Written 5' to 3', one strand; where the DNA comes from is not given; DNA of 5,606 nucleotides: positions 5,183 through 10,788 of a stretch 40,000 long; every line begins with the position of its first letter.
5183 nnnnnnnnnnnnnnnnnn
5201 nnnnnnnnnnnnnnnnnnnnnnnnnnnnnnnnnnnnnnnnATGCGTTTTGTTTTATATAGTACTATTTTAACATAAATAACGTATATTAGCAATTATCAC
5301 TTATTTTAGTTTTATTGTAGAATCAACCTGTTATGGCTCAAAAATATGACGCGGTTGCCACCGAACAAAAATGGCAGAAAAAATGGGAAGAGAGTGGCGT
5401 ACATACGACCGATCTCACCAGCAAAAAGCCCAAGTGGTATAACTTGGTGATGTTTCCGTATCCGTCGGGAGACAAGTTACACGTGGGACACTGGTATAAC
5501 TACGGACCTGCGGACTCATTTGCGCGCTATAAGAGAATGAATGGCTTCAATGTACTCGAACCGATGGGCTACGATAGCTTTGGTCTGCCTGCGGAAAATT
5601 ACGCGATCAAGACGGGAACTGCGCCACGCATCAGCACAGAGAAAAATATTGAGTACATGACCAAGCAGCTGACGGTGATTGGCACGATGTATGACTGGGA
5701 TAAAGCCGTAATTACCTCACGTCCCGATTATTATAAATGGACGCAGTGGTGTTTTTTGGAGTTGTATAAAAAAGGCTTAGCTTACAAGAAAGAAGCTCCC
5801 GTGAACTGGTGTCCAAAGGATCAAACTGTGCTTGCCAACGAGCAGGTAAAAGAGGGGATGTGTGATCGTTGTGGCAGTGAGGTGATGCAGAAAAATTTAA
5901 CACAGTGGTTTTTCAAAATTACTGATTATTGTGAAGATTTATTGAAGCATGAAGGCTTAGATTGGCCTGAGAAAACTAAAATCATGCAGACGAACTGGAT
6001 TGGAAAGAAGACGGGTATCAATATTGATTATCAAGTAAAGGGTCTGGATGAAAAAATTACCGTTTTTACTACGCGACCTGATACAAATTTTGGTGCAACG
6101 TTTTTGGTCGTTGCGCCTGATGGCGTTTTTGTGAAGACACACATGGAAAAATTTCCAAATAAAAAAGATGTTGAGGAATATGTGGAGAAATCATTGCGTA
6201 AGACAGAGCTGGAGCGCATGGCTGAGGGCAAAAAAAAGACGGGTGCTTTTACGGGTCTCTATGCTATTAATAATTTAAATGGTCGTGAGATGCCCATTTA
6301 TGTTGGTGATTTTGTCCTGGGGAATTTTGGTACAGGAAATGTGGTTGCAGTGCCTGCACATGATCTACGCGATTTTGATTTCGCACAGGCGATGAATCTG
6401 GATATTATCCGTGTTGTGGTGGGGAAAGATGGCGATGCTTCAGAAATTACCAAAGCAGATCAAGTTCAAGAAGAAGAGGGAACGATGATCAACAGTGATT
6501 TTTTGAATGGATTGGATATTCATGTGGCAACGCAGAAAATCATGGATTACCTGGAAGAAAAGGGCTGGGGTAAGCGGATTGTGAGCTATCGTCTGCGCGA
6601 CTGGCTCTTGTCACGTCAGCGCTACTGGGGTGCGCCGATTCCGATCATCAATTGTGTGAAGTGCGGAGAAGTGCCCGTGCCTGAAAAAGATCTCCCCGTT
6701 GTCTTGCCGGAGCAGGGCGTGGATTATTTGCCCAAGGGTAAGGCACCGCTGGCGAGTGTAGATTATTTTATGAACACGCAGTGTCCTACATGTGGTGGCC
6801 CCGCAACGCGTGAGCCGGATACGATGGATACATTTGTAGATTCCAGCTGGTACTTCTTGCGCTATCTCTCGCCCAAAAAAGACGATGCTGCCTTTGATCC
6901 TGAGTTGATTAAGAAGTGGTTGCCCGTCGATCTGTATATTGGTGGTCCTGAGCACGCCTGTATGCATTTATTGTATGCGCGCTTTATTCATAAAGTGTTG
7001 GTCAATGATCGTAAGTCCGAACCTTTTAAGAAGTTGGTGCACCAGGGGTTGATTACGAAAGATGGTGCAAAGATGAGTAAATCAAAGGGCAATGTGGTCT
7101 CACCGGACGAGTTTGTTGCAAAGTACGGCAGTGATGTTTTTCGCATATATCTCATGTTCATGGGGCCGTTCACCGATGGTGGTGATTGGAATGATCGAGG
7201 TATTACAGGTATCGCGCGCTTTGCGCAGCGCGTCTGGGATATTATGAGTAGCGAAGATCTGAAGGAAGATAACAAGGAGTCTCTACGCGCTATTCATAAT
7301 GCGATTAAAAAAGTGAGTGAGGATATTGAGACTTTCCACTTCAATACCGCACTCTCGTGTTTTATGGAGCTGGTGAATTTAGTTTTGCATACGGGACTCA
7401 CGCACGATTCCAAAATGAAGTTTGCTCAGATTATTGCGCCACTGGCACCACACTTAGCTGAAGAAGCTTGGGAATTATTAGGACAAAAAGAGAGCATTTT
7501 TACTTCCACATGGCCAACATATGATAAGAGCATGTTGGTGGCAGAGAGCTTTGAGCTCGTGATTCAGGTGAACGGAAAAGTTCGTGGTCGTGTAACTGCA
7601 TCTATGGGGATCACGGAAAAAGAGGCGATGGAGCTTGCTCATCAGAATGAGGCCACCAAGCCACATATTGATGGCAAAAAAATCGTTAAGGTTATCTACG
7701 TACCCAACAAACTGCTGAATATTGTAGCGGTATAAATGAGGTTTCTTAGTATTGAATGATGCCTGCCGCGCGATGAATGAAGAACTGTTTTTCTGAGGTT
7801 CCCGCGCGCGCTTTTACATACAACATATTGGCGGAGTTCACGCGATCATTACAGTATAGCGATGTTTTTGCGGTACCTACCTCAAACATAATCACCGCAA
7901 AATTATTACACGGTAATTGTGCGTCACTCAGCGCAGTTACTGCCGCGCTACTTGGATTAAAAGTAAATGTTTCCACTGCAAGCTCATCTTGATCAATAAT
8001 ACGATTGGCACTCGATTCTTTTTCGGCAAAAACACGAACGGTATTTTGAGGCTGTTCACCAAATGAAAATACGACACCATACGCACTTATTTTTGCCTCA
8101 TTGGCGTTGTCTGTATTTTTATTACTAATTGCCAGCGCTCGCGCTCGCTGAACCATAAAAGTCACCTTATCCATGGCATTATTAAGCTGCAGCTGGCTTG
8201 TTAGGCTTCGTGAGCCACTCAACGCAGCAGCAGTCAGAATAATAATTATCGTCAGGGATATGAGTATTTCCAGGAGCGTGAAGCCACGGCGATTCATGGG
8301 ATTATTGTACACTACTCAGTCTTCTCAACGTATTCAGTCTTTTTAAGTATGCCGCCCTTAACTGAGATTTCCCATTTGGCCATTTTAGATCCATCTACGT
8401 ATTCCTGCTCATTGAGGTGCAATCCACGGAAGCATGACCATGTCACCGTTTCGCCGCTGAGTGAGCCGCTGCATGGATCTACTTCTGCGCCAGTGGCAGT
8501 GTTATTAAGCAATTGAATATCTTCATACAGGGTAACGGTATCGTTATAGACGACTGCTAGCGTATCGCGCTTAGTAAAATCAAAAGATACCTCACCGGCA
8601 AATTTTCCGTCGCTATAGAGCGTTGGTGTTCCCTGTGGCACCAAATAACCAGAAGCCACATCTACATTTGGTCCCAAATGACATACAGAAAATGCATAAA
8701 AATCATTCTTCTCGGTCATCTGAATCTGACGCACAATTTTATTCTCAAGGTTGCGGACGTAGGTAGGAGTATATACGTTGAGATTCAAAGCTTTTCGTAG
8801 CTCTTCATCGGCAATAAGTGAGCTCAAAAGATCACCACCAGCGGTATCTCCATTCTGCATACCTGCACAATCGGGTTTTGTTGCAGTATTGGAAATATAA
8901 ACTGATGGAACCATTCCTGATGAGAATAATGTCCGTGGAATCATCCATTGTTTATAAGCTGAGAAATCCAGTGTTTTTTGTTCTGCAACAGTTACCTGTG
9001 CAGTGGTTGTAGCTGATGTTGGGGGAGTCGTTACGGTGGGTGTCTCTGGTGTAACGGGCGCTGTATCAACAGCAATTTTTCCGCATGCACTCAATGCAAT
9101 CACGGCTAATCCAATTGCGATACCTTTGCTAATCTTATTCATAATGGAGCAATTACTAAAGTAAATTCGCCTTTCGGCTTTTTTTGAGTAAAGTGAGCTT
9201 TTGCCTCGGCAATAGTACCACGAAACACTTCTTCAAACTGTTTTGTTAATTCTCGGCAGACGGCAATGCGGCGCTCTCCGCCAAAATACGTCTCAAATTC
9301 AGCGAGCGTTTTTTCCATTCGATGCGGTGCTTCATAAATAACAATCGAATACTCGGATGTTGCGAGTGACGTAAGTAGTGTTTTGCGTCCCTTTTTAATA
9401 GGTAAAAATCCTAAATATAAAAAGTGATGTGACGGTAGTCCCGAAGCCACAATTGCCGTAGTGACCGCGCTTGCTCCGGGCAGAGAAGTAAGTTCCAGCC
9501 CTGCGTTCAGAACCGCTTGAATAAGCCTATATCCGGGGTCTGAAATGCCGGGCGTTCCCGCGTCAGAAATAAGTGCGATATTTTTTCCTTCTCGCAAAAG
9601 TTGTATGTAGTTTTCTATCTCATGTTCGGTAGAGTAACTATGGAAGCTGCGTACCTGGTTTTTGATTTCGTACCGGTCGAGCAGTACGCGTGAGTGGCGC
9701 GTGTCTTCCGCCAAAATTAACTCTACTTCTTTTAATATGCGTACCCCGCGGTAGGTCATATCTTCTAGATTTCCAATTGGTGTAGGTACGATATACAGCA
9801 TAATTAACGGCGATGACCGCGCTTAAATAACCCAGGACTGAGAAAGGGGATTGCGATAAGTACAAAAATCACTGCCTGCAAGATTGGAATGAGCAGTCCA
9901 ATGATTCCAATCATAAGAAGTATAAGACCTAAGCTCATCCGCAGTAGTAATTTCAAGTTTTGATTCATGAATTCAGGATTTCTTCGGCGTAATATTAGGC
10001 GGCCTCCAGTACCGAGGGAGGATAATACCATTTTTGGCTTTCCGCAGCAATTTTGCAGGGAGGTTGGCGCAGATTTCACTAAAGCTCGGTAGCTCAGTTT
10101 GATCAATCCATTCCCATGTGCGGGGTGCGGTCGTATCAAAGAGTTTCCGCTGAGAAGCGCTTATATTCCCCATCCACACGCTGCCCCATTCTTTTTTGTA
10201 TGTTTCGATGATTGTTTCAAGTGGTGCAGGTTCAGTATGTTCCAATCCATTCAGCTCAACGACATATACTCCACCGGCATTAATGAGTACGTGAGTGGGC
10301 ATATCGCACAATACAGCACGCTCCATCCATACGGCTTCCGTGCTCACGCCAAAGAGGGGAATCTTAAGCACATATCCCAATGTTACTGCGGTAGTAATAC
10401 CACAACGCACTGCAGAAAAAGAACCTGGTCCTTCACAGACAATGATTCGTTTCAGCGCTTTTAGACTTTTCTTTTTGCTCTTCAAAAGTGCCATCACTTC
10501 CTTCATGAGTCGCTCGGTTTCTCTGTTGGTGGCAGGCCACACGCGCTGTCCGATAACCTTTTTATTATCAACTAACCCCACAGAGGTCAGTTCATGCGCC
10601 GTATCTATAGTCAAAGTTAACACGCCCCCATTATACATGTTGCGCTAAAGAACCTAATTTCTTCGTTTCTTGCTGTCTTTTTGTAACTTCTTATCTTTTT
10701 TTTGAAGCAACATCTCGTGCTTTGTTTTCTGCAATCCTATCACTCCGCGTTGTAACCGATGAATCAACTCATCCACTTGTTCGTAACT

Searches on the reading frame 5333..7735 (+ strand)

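Call 8: search_protein_families(library=pfam, proteins=[window:5333-7735:+], max_evalue=0.001)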
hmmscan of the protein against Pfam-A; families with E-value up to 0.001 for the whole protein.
window:5333-7735:+ (800 aa): 5 families
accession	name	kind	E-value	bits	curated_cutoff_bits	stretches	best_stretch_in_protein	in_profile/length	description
PF13603.12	tRNA-synt_1_2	-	2.8e-56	190.4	25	1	221-408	2-185/185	Leucyl-tRNA synthetase, editing domain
PF00133.28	tRNA-synt_1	-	1.3e-45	156.4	22.7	2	421-608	228-403/414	tRNA synthetases class I (I, L, M and V)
PF09334.17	tRNA-synt_1g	-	3.8e-31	108.6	20.1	2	41-184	7-146/391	tRNA synthetases class I (M)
PF08264.19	Anticodon_1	-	4.7e-18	65.9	25.1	1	648-760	2-142/148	Anticodon-binding domain of tRNA ligase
PF01406.26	tRNA-synt_1e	-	0.00015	21.7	27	1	563-608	236-281/301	tRNA synthetases class I (C) catalytic domain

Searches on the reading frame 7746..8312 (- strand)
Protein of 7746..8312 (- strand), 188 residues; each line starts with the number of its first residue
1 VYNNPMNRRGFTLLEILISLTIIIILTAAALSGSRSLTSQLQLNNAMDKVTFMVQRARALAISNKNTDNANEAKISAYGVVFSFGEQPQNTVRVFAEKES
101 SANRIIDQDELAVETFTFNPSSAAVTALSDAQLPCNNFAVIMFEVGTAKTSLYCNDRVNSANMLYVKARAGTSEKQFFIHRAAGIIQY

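Call 8: search_protein_families(library=pfam, proteins=[window:7746-8312:-], max_evalue=0.001)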
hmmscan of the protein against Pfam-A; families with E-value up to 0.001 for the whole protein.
window:7746-8312:- (188 aa): 1 family
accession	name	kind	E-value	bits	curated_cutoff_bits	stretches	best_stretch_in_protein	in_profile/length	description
PF07963.17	N_methyl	-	8.7e-08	31.9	21.2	1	6-31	2-27/27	Prokaryotic N-terminal methylation motif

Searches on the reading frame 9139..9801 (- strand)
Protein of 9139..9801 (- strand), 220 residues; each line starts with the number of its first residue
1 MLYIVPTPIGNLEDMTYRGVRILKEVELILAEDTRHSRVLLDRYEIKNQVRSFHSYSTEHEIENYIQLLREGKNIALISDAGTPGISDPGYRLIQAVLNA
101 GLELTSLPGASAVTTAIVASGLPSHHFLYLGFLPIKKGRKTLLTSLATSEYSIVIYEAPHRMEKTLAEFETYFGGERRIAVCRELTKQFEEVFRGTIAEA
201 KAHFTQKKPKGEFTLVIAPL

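Call 9: search_protein_families(library=pfam, proteins=[window:9139-9801:-], max_evalue=0.001)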
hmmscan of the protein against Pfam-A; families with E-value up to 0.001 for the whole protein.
window:9139-9801:- (220 aa): 1 family
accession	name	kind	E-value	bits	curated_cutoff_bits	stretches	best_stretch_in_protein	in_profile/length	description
PF00590.25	TP_methylase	-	4.4e-34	118.7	27.8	1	1-200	1-211/212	Tetrapyrrole (Corrin/Porphyrin) Methylases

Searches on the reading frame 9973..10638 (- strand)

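Call 9: search_protein_families(library=pfam, proteins=[window:9973-10638:-], max_evalue=0.001)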
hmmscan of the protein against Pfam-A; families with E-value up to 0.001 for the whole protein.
window:9973-10638:- (221 aa): 1 family
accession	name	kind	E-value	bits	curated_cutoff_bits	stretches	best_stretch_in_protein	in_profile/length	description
PF00814.31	TsaD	-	5.2e-14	53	24.8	1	41-127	30-119/264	tRNA N6-adenosine threonylcarbamoyltransferase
